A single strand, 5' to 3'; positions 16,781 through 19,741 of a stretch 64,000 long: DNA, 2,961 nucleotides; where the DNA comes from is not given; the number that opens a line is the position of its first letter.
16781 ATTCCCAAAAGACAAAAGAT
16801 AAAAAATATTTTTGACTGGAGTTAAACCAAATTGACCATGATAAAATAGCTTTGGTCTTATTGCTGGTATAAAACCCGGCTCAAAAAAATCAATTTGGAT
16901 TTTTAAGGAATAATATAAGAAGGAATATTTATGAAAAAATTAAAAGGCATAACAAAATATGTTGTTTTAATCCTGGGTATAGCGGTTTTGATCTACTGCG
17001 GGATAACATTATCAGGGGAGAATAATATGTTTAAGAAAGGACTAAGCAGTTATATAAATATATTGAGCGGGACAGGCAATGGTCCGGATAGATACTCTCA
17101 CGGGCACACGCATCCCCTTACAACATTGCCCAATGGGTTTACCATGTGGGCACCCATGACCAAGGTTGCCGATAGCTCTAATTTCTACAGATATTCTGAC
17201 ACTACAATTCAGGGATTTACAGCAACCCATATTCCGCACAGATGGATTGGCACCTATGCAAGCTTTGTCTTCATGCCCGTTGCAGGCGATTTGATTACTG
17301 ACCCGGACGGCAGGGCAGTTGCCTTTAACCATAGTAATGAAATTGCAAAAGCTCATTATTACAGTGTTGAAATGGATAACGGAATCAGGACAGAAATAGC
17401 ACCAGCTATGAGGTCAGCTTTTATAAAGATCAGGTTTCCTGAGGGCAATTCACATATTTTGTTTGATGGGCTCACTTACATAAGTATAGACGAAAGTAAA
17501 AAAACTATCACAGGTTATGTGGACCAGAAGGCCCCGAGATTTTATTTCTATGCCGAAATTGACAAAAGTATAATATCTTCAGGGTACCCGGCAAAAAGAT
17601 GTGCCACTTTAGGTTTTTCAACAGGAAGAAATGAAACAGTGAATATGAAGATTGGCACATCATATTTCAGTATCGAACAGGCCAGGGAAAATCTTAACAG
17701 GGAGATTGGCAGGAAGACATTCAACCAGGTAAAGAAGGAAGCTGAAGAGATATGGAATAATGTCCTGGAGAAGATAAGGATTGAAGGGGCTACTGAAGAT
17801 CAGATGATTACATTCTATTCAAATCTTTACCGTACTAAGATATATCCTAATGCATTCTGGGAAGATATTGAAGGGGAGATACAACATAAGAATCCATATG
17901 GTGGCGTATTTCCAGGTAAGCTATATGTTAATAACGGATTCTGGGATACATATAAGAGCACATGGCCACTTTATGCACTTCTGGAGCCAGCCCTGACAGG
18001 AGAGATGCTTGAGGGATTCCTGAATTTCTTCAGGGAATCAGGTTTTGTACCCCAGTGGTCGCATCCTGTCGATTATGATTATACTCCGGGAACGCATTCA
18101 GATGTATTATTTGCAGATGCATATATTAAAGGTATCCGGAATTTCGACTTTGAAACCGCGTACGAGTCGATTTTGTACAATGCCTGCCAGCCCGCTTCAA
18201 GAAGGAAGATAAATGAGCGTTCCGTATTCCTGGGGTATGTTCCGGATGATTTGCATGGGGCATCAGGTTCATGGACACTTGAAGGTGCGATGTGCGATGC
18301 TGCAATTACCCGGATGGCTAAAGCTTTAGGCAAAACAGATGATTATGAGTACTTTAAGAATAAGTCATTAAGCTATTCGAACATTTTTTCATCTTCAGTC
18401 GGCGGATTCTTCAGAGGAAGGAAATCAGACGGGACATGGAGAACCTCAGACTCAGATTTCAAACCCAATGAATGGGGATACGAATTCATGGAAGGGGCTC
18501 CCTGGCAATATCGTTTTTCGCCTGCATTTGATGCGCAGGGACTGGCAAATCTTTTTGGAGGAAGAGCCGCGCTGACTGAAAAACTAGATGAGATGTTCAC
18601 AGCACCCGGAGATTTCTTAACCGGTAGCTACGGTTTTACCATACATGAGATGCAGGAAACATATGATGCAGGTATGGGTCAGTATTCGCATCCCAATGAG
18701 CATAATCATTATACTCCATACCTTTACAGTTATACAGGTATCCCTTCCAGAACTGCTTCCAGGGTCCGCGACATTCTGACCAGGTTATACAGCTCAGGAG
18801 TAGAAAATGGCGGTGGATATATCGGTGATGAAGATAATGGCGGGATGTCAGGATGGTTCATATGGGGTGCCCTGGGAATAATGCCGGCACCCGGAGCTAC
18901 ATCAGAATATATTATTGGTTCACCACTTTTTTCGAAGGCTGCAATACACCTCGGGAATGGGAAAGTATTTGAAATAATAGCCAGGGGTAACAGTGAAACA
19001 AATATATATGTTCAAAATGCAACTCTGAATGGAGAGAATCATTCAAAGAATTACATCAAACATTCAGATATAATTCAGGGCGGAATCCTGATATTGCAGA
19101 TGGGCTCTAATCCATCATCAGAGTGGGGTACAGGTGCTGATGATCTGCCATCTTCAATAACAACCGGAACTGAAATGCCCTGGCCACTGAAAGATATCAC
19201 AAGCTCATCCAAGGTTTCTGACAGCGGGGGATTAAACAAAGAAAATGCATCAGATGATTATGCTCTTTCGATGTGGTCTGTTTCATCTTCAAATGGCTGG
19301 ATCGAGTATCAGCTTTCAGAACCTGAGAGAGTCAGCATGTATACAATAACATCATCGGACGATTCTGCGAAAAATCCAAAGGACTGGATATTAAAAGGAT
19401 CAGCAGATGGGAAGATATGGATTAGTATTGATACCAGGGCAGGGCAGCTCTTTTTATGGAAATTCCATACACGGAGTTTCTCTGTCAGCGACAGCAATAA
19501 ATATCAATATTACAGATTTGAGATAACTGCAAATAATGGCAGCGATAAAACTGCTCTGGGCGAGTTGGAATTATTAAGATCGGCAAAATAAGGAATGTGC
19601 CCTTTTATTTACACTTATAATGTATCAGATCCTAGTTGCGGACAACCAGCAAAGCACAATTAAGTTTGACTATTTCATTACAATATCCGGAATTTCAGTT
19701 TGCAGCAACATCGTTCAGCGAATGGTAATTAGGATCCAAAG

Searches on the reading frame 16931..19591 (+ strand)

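Call 7: search_protein_families(library=pfam, proteins=[window:16931-19591:+])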
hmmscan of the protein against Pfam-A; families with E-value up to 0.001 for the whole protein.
window:16931-19591:+ (886 aa): 4 families
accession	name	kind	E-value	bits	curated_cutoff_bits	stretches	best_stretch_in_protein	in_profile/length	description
PF07971.18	Glyco_hydro_92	-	3.4e-137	458.6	24.6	1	250-726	1-464/464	Glycosyl hydrolase family 92 catalytic domain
PF17678.7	Glyco_hydro_92N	-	1.6e-39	136.6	34.5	1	41-244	1-236/236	Glycosyl hydrolase family 92 N-terminal domain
PF00754.31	F5_F8_type_C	-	1.7e-06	28.7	28.2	1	756-872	2-119/127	F5/8 type C domain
PF22633.2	F5_F8_type_C_2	-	0.00059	20.8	27.8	0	773-837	2-69/91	NedA-like, galactose-binding domain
